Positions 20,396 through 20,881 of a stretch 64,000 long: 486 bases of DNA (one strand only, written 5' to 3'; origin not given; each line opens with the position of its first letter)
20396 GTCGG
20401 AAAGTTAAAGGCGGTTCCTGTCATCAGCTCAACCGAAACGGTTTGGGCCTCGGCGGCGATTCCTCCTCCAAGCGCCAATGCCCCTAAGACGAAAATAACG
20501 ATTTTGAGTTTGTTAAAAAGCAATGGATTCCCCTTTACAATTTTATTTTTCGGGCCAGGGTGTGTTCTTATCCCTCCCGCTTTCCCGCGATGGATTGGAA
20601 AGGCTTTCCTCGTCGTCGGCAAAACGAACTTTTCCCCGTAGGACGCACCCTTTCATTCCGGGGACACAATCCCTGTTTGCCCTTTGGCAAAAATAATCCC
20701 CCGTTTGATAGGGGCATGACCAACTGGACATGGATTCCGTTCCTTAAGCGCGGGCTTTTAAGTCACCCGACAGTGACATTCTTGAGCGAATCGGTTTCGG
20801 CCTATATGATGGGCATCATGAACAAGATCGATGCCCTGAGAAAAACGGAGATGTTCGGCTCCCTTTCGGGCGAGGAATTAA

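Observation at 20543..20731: Pair of paralogous small Cys4 proteins (62 and 69 aa) of unknown family, each near a RIC/ytfE-like gene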

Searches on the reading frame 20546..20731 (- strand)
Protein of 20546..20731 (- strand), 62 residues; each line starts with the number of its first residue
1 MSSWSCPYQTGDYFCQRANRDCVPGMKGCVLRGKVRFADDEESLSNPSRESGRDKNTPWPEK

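Call 3: search_protein_families(library=pfam, proteins=[window:20546-20731:-], max_evalue=10)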
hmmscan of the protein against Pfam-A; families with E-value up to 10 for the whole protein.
seq(62 aa): 1 family
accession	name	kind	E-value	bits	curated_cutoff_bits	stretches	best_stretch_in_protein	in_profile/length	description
PF23003.2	Fn1_2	-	0.0029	18.2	27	1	13-42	23-52/70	Fibronectin type I domain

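Call 4: search_protein_families(library=ncbifam, proteins=[window:20546-20731:-], max_evalue=10)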
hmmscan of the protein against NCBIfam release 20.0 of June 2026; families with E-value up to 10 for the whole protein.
seq(62 aa): 0 families

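Call 10: find_homologous_proteins(query=window:20546-20731:-, max_evalue=0.01)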
Query seq(62 aa) (62 aa): 13 proteins with E <= 0.01 among 13 candidates.
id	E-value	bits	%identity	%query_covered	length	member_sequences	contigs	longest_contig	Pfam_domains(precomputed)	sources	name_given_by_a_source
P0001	4.5e-21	92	71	97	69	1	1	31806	-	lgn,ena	-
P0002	7.9e-21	91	72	92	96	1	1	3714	-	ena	-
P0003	3.0e-20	89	72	87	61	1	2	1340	-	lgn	-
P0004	4.6e-20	89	70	92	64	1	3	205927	-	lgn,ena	-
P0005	3.3e-19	86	66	94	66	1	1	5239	-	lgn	-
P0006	1.2e-17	81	62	94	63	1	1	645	-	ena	-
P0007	1.3e-17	81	89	60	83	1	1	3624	-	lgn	-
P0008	1.9e-17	80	71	77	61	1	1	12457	-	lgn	-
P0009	6.2e-17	79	61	92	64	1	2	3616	-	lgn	-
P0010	1.7e-16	77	76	68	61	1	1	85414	-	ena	-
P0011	2.3e-15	74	76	68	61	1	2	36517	-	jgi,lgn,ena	-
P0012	5.6e-14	69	56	100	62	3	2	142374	-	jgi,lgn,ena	jgi:hypothetical protein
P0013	3.8e-8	51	58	76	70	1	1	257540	-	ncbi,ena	-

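Call 14: find_encoding_contigs(protein=P0004, flank=8000, max_places=3)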
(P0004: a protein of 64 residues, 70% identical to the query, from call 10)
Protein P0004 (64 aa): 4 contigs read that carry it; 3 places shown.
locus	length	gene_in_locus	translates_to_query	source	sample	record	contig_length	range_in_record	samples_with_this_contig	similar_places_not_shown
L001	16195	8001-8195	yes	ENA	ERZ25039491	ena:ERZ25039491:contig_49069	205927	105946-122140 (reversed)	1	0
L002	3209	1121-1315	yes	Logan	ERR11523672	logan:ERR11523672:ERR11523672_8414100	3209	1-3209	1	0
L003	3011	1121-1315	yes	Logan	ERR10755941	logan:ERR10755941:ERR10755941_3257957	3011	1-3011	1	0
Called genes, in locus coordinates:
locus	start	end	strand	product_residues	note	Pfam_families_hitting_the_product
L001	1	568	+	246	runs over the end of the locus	PF01814:Hemerythrin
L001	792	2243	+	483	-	PF03060:NMO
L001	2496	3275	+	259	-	PF04405:ScdA_N, PF01814:Hemerythrin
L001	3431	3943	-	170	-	PF00196:GerE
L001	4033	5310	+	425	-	PF13353:Fer4_12 (weak), PF04055:Radical_SAM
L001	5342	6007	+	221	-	PF03006:HlyIII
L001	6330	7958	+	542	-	PF02310:B12-binding, PF04055:Radical_SAM, PF13282:DUF4070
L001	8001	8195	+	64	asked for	-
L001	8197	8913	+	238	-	-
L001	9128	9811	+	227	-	PF00116:COX2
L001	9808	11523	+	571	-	PF00115:COX1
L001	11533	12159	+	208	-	PF00510:COX3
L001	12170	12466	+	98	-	PF03626:COX4_pro (weak)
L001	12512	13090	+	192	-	PF00510:COX3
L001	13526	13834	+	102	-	-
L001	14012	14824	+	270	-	PF11583:AurF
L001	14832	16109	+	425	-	PF01075:Glyco_transf_9 (weak)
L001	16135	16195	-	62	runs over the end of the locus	-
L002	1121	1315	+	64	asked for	-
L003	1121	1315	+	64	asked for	-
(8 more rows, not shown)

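Call 15: find_encoding_contigs(protein=P0012, flank=8000, max_places=3)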
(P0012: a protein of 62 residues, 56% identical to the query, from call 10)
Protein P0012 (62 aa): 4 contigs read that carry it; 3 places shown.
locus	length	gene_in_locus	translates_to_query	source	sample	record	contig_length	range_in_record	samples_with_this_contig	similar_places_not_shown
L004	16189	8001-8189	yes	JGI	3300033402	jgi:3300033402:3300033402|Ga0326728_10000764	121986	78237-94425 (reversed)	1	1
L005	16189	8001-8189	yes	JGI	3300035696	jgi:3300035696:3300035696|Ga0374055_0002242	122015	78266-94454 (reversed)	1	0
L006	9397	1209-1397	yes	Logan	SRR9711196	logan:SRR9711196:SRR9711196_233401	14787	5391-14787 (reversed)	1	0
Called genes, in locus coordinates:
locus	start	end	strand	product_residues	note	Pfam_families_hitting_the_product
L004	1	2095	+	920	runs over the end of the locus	PF02629:CoA_binding, PF13380:CoA_binding_2, PF13607:Succ_CoA_lig, PF19045:Ligase_CoA_2, PF08442:ATP-grasp_2 (weak), PF13549:ATP-grasp_5, PF13302:Acetyltransf_3, PF00583:Acetyltransf_1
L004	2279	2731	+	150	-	-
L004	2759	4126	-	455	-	PF02518:HATPase_c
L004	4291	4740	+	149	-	PF00034:Cytochrom_C, PF13442:Cytochrome_CBB3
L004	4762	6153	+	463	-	-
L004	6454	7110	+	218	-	PF01988:VIT1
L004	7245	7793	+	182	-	-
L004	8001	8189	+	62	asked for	-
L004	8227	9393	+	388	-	PF07690:MFS_1, PF00083:Sugar_tr (weak), PF07690:MFS_1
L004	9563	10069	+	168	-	PF00355:Rieske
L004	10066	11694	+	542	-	PF00033:Cytochrome_B, PF13631:Cytochrom_B_N_2, PF00032:Cytochrom_B_C, PF00034:Cytochrom_C, PF02433:FixO (weak), PF13442:Cytochrome_CBB3, PF00034:Cytochrom_C, PF13442:Cytochrome_CBB3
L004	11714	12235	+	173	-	PF01814:Hemerythrin (weak)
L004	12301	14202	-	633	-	PF07715:Plug, PF00593:TonB_dep_Rec_b-barrel, PF14905:OMP_b-brl_3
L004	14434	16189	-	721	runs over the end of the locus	PF07715:Plug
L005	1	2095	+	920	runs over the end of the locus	PF02629:CoA_binding, PF13380:CoA_binding_2, PF13607:Succ_CoA_lig, PF19045:Ligase_CoA_2, PF08442:ATP-grasp_2 (weak), PF13549:ATP-grasp_5, PF13302:Acetyltransf_3, PF00583:Acetyltransf_1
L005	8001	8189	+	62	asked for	-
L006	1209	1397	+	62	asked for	-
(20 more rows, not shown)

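Call 19: search_protein_representatives(alignment_id=A1)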
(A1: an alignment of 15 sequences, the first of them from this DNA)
Query: 15 sequences, 64 profile positions. Proteins with E-value up to 0.001 (for the whole library): 326; up to 1e-10: 23; up to 1e-30: 0. The best 150 are listed.
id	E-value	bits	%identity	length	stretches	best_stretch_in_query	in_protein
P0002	1.6e-28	114.7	-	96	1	1-61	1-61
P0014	5.9e-27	109.7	-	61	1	1-62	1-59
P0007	8.0e-27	109.2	-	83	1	1-57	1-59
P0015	6.3e-26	106.4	-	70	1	1-61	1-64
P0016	5.7e-16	74.5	-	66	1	1-59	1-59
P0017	2.8e-15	72.2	-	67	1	1-56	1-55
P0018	1.9e-14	69.6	-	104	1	1-51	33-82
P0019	3.0e-14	69.0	-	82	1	1-52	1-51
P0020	3.3e-14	68.8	-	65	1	1-63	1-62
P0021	5.4e-14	68.1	-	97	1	1-61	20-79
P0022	2.0e-13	66.3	-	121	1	3-49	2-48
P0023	3.6e-13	65.5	-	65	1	3-51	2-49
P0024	3.8e-13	65.4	-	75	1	1-51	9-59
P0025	8.0e-13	64.4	-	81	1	1-55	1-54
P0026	3.6e-12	62.3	-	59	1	1-56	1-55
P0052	1.4e-09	54.1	-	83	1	3-49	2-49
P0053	1.4e-09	54.0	-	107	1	2-48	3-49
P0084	1.5e-08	50.7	-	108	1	1-57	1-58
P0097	3.7e-08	49.5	-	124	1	3-50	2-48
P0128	2.1e-07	47.1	-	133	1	1-47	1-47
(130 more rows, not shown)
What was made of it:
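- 20543..20731 (-): Copy A: 62-aa Cys4 mini-protein gene (Cys 6, 15, 22, 29; tail from about residue 38). It has 13 close homologues (call 10) and 326 family representatives (call 19).
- The family has 326 clusters at 50% identity, all 46-133 aa (call 19).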

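Call 34: search_protein_families(library=pfam, alignment_id=A4, max_evalue=0.00001)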
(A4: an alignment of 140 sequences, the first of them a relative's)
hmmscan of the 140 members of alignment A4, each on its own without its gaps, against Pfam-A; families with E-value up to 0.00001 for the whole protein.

A. member 1, L001:6330-7955:+ (542 aa): 3 families
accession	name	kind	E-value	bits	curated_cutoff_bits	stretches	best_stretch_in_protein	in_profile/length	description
PF13282.11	DUF4070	-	1.5e-27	96.9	22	1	364-507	1-138/144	Domain of unknown function (DUF4070)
PF04055.27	Radical_SAM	-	3e-17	63.8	29.5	1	179-337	4-158/166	Radical SAM superfamily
PF02310.24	B12-binding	-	4e-11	43.2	32.1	1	32-133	8-120/121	B12 binding domain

B. families by the number of members that match (of 140 scanned): 108 families (the first 25 are shown)
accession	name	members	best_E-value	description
PF01814.28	Hemerythrin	9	8.7e-19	Hemerythrin HHE cation binding domain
PF03831.20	YjdM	5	3.9e-34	PhnA domain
PF08274.17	Zn_Ribbon_YjdM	5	9.5e-18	PhnA Zinc-Ribbon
PF02518.31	HATPase_c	4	3.3e-26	Histidine kinase-, DNA gyrase B-, and HSP90-like ATPase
PF08447.18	PAS_3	4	2e-17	PAS fold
PF00512.31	HisKA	4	9.7e-14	His Kinase A (phospho-acceptor) domain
PF01988.24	VIT1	3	3e-69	VIT family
PF00015.26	MCPsignal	3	8e-34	Methyl-accepting chemotaxis protein (MCP) signalling domain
PF06210.16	DUF1003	3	1.4e-22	Protein of unknown function (DUF1003)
PF00211.25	Guanylate_cyc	3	1.4e-20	Adenylate and Guanylate cyclase catalytic domain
PF11845.13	Tll0287-like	3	4.9e-19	Tll0287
PF12802.13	MarR_2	3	6.2e-17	MarR family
PF00498.31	FHA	3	1.1e-10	FHA domain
PF00378.25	ECH_1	2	1.5e-59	Enoyl-CoA hydratase/isomerase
PF07690.21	MFS_1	2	5.2e-57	Major Facilitator Superfamily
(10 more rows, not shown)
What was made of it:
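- Hemerythrin is the commonest Pfam family among immediate neighbours (call 34).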

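Call 37: list_cluster_members(proteins=[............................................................, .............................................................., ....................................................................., window:20546-20731:-, window:53837-54034:-, window:53837-54043:-, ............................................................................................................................, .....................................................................])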
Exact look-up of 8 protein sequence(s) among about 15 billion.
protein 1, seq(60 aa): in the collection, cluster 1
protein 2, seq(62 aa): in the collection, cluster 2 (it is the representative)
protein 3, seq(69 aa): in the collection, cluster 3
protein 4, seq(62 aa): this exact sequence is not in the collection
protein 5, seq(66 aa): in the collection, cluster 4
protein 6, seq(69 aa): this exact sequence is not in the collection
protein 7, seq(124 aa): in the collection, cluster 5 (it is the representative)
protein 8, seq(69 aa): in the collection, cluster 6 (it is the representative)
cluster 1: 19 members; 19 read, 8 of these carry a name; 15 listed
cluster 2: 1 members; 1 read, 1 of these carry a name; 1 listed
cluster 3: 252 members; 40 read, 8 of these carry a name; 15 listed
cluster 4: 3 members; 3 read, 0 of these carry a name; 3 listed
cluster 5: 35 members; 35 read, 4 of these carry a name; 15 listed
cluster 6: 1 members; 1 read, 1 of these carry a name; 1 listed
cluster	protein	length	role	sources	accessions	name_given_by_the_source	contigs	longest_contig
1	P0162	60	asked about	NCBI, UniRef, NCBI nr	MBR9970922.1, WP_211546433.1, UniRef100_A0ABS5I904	hypothetical protein [Magnetospirillum sulfuroxidans] | Uncharacterized protein n=1 Tax=Magnetospirillum sulfuroxidans TaxID=611300 ...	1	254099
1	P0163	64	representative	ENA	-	-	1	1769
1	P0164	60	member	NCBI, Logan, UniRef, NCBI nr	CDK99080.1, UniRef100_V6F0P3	conserved protein of unknown function [Magnetospirillum gryphiswaldense MSR-1 v2] | Uncharacterized protein n=2 Tax=Magnetospirillum gryphiswaldense TaxID=55518 ...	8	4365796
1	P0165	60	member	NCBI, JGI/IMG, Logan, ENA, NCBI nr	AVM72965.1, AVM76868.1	hypothetical protein MSR1_04530 [Magnetospirillum gryphiswaldense MSR-1]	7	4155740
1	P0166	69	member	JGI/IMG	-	hypothetical protein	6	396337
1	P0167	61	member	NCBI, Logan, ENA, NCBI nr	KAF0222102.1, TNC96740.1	MAG: hypothetical protein FD176_2943 [Rhodospirillaceae bacterium]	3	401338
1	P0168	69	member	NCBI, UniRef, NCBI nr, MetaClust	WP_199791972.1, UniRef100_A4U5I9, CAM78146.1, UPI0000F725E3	hypothetical protein [Magnetospirillum gryphiswaldense] | Uncharacterized protein n=1 Tax=Magnetospirillum gryphiswaldense TaxID=55518 ... | status=active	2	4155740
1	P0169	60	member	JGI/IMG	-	hypothetical protein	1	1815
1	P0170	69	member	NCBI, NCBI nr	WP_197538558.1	hypothetical protein [Magnetospirillum gryphiswaldense]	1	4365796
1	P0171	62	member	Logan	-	-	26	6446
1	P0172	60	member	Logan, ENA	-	-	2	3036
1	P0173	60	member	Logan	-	-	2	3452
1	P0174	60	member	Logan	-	-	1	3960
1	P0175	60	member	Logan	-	-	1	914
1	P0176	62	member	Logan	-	-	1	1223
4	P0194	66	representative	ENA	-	-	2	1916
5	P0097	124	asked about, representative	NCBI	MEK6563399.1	MAG: DUF2249 domain-containing protein [Candidatus Omnitrophota bacterium]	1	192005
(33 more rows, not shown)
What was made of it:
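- Checked: The 66-aa form is the one held in public collections (call 37).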

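Call 42: find_encoding_contigs(protein=P0016, flank=5000, max_places=4)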
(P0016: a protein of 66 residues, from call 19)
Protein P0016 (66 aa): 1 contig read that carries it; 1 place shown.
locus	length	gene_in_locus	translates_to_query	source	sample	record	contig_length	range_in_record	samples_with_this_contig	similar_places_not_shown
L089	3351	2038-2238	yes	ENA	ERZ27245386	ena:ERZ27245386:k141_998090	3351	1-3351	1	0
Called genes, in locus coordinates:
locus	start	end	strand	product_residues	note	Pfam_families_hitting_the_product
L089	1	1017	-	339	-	?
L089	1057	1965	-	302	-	PF00685:Sulfotransfer_1 (weak), PF13469:Sulfotransfer_3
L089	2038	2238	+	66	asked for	-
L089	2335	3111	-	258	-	PF01061:ABC2_membrane, PF12698:ABC2_membrane_3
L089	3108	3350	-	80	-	?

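Call 45: find_encoding_contigs(protein=P0001, flank=7000, max_places=2)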
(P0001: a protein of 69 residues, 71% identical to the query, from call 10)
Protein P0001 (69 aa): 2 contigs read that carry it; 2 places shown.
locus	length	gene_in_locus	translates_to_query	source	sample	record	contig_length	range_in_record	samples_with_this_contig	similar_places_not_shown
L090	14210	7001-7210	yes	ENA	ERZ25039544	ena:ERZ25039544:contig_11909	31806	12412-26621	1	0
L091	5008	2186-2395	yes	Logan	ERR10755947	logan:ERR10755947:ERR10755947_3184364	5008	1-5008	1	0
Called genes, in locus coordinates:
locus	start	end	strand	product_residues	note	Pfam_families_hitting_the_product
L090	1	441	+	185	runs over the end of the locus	PF01814:Hemerythrin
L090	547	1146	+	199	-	PF20046:DUF6448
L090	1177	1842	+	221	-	PF13717:Zn_ribbon_4 (faint)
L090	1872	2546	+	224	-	-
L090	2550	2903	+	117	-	PF04343:DUF488, PF22751:DUF488-N3a, PF22752:DUF488-N3i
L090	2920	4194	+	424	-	PF01266:DAO (faint), PF07992:Pyr_redox_2, PF00070:Pyr_redox (weak), PF22366:NDH2_C (weak)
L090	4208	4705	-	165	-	PF01814:Hemerythrin (faint)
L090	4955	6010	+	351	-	PF07731:Cu-oxidase_2 (faint), PF07732:Cu-oxidase_3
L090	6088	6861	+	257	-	PF22904:NOMO1-like_2nd (faint), PF13715:CarbopepD_reg_2 (weak), PF14686:fn3_3 (weak), PF13620:CarboxypepD_reg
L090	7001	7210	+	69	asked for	-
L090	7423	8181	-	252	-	PF00027:cNMP_binding, PF13545:HTH_Crp_2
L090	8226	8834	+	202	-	PF01814:Hemerythrin (weak)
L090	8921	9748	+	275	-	PF01206:TusA (faint), PF10006:DUF2249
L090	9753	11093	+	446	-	-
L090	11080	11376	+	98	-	PF01883:FeS_assembly_P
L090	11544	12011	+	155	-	PF00717:Peptidase_S24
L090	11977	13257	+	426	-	PF00817:IMS, PF11799:IMS_C, PF13438:DUF4113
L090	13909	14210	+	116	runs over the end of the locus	-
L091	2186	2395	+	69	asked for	-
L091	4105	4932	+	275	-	PF01206:TusA (faint), PF10006:DUF2249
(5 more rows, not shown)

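Call 46: find_encoding_contigs(protein=P0010, flank=7000, max_places=2)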
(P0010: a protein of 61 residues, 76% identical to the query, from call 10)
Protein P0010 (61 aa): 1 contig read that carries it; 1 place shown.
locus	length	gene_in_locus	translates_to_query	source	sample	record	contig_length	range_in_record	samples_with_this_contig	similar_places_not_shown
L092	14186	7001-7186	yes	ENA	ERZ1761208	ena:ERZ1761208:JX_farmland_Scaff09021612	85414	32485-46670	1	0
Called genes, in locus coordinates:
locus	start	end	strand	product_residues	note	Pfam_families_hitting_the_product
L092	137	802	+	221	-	PF03006:HlyIII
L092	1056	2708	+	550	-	PF02310:B12-binding, PF04055:Radical_SAM, PF13282:DUF4070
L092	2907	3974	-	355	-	PF00487:FA_desaturase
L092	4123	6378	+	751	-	PF22085:NorB_cytochrome_c-like, PF00115:COX1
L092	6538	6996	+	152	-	PF01814:Hemerythrin (weak)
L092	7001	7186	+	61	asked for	-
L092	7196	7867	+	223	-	-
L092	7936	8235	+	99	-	-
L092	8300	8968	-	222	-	PF00027:cNMP_binding, PF13545:HTH_Crp_2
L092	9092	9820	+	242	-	PF04405:ScdA_N, PF01814:Hemerythrin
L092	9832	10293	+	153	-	PF01814:Hemerythrin (weak)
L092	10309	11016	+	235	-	PF04405:ScdA_N, PF01814:Hemerythrin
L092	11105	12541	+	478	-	PF05227:CHASE3, PF00512:HisKA, PF02518:HATPase_c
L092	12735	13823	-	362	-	-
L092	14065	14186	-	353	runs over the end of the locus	PF07731:Cu-oxidase_2 (faint), PF07732:Cu-oxidase_3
